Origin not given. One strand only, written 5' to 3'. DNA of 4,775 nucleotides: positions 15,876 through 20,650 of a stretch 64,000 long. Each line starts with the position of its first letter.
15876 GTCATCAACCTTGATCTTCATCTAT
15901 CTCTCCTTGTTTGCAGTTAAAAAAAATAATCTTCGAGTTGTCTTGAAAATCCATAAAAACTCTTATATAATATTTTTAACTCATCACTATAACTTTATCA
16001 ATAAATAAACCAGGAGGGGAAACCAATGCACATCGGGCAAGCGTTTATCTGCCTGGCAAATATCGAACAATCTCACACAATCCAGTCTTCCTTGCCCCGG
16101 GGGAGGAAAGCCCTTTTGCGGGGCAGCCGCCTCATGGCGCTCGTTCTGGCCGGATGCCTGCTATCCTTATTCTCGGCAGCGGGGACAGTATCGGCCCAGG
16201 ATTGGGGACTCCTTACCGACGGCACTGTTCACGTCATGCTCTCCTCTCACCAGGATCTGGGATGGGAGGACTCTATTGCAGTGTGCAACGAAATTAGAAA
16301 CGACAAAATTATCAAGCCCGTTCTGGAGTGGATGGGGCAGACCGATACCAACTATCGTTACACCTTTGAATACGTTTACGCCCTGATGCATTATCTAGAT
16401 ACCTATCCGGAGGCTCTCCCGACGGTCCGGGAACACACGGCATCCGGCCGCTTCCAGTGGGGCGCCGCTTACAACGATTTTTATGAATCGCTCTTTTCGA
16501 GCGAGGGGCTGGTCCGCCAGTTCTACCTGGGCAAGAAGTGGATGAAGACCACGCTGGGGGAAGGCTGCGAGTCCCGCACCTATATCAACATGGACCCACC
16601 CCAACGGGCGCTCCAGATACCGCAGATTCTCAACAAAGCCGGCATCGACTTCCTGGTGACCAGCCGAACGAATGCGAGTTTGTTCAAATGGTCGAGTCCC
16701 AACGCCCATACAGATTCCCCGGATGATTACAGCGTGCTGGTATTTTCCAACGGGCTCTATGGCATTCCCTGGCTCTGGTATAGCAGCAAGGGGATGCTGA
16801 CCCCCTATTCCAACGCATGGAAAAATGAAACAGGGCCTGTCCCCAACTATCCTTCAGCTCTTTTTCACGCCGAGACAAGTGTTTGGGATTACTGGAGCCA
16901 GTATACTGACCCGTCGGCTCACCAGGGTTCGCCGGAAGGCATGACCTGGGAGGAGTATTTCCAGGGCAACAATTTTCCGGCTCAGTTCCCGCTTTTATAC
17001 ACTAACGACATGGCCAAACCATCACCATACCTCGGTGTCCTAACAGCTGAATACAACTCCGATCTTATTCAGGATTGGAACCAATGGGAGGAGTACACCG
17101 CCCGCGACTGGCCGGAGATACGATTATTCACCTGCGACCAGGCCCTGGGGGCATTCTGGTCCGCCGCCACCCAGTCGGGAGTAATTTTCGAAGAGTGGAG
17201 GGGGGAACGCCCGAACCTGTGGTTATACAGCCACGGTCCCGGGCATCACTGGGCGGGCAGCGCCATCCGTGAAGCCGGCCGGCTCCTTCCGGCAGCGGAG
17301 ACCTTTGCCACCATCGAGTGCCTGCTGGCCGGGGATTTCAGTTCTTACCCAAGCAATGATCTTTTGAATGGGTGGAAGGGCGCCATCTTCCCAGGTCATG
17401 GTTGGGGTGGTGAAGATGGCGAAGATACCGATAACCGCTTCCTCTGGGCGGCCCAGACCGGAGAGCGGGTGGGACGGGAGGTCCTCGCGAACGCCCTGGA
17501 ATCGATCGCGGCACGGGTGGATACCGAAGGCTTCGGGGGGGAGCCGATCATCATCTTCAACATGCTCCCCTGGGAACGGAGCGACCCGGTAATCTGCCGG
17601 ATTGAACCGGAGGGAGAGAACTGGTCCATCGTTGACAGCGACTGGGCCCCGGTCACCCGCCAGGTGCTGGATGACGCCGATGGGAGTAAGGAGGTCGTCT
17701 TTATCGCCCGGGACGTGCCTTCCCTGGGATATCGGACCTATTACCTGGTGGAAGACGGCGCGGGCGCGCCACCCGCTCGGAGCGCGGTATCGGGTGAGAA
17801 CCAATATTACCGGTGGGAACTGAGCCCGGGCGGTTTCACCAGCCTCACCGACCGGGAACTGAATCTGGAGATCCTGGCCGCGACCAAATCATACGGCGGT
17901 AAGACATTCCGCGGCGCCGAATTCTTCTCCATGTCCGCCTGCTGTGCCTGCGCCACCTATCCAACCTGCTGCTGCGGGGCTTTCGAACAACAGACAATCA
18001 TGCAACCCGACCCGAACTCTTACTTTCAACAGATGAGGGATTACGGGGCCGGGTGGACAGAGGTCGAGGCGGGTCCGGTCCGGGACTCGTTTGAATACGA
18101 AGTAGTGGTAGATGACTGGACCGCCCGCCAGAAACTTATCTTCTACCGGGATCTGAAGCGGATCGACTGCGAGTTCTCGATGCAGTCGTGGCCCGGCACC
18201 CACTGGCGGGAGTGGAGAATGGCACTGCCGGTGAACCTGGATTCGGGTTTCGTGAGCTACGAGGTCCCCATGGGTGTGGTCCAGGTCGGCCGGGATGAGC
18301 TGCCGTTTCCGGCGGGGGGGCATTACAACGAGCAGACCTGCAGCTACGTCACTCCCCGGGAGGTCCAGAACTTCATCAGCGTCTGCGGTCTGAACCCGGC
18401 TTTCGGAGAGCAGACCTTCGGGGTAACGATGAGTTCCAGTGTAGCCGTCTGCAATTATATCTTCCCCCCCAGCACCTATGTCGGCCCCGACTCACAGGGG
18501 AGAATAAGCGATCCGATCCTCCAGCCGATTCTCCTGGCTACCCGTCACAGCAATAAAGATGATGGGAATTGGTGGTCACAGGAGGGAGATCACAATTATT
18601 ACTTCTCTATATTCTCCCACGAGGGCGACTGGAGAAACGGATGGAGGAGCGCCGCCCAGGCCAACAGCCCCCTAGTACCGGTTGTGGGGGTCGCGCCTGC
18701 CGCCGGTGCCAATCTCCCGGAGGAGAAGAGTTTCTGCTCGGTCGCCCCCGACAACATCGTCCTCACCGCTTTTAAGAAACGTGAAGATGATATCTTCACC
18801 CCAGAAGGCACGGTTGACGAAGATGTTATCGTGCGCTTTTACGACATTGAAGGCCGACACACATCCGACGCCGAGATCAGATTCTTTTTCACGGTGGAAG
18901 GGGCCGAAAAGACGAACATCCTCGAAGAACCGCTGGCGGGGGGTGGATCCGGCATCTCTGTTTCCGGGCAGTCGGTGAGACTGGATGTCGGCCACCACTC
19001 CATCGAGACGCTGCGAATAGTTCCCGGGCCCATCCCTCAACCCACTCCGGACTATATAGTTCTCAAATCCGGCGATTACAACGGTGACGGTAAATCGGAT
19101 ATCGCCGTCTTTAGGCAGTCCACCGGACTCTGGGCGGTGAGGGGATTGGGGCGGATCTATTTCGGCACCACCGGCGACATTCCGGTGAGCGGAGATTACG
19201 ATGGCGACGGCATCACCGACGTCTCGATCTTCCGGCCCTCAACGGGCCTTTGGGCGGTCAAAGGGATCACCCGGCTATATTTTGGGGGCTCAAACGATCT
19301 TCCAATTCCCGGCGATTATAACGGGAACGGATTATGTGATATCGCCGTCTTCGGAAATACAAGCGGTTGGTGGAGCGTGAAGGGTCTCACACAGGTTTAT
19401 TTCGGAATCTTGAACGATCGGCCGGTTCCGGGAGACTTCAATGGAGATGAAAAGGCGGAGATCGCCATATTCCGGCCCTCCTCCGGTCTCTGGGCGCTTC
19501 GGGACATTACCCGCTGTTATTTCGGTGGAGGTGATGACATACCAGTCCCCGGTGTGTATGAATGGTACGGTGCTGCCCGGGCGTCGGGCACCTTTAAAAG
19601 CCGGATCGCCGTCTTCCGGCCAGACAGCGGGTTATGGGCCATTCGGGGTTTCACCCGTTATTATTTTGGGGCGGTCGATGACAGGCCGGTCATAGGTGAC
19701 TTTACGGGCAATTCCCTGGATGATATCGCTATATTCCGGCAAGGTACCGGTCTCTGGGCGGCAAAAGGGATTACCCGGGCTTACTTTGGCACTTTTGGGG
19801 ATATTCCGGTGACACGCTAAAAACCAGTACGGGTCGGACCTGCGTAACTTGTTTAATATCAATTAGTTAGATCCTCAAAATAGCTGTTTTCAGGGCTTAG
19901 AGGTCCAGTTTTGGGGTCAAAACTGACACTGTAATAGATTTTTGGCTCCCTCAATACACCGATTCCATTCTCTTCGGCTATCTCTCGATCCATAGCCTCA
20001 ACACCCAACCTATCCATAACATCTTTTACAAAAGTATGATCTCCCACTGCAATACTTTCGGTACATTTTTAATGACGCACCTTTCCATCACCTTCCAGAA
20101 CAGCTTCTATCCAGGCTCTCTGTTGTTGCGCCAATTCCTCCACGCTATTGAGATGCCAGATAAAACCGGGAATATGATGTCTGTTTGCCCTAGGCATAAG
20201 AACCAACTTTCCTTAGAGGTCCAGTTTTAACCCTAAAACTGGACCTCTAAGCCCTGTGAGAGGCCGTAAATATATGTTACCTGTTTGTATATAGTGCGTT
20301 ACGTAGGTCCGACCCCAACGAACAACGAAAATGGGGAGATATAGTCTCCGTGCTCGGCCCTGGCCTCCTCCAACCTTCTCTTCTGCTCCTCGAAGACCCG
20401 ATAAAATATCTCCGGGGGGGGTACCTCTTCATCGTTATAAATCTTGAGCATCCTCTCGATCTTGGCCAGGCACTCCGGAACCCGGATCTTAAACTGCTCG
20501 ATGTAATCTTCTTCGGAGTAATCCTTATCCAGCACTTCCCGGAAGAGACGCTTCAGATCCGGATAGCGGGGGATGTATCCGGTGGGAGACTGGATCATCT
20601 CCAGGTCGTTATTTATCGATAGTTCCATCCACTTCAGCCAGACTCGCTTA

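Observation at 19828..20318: Degenerate RayT/IS200-like transposase remnant bracketed by REP-like hairpins between the GH38-like gene and pckG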

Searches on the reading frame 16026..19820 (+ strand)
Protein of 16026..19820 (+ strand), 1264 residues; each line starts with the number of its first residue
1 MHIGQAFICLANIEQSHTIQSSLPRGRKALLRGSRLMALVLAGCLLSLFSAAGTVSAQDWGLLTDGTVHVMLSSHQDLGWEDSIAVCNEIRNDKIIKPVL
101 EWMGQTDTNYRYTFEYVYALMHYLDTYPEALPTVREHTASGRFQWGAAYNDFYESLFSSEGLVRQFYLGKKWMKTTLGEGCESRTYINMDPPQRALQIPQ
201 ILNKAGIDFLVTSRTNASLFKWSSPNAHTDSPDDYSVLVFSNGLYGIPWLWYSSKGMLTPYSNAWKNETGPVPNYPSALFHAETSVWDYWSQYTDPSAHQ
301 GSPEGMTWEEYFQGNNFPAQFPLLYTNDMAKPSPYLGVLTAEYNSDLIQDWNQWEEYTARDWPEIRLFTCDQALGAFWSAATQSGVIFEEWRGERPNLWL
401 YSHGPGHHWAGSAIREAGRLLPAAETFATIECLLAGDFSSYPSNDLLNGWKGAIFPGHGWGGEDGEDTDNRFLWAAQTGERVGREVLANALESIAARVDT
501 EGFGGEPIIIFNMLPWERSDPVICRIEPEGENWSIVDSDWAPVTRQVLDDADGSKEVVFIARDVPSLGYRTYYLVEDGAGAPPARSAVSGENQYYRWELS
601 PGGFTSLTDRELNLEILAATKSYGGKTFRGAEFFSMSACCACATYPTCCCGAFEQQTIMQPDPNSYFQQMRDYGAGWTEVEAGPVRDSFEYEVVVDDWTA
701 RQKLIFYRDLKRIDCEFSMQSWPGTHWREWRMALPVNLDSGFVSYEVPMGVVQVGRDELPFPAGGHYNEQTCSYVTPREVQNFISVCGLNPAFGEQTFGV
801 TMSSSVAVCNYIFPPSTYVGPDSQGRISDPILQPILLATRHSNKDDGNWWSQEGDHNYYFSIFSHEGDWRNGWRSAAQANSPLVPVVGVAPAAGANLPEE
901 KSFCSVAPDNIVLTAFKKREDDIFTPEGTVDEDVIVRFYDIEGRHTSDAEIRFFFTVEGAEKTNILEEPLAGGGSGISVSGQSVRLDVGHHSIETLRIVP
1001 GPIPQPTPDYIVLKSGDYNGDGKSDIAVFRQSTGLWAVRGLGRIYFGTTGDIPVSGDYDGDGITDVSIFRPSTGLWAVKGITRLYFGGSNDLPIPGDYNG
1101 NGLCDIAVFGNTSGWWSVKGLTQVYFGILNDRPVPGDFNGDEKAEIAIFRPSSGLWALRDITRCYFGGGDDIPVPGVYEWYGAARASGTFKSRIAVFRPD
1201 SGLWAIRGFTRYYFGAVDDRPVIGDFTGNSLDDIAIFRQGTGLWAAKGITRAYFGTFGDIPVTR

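Call 7: search_protein_families(library=pfam, proteins=[window:16026-19820:+], max_evalue=1)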
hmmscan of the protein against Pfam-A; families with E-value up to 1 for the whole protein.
window:16026-19820:+ (1264 aa): 6 families
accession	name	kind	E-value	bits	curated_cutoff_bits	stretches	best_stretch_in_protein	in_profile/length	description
PF01074.27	Glyco_hydro_38N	-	1.7e-14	54.3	25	1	67-218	1-149/270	Glycosyl hydrolases family 38 N-terminal domain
PF01839.29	FG-GAP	-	1.5e-13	50.7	22.1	3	1015-1033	7-25/37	FG-GAP repeat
PF17677.7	Glyco_hydro38C2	-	1.6e-09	38.2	22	1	910-996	1-72/72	Glycosyl hydrolases family 38 C-terminal beta sandwich domain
PF13517.12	FG-GAP_3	-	0.00035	21.6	26.9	2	1017-1066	1-59/61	FG-GAP-like repeat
PF07748.19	Glyco_hydro_38C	-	0.0018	19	25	1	591-753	2-143/206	Glycosyl hydrolases family 38 C-terminal domain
PF21260.3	Laman-like_dom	-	0.1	13.3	27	1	554-573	28-46/47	Lysosomal alpha-mannosidase-like, central domain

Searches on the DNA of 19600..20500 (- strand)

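Call 33: search_rna_families(source=window, start=19600, end=20500, threshold=evalue, max_evalue=1)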
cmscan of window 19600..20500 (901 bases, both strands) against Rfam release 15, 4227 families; matches with E-value up to 1: 1.
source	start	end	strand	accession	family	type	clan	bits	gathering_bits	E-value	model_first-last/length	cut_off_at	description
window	20333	20395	+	RF01151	snoU82P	Gene; snRNA; snoRNA; CD-box;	-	19.2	42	0.023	1-55/55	no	Small nucleolar RNA U82P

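Call 65: search_dna_similar(query=window:19831-20316:-, collection=plasmids, mode=distant, max_rows=10)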
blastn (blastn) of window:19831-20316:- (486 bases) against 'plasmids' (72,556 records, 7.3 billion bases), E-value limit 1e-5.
No match.

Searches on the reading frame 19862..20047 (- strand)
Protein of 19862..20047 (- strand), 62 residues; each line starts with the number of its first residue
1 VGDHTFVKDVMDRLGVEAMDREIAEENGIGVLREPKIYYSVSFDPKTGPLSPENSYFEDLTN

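Call 7: search_protein_families(library=pfam, proteins=[window:19862-20047:-], max_evalue=1)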
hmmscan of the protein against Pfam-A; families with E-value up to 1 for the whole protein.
seq(62 aa): 0 families

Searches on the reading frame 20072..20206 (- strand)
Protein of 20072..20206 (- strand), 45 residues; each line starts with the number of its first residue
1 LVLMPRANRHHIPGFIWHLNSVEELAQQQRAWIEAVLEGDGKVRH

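Call 7: search_protein_families(library=pfam, proteins=[window:20072-20206:-], max_evalue=1)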
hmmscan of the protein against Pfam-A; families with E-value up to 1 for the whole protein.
seq(45 aa): 1 family
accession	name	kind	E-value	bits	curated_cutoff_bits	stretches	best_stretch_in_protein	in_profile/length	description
PF21621.3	MPI_cupin_dom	-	0.076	13.4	27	1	16-45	15-44/79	Mannose-6-phosphate isomerase, cupin domain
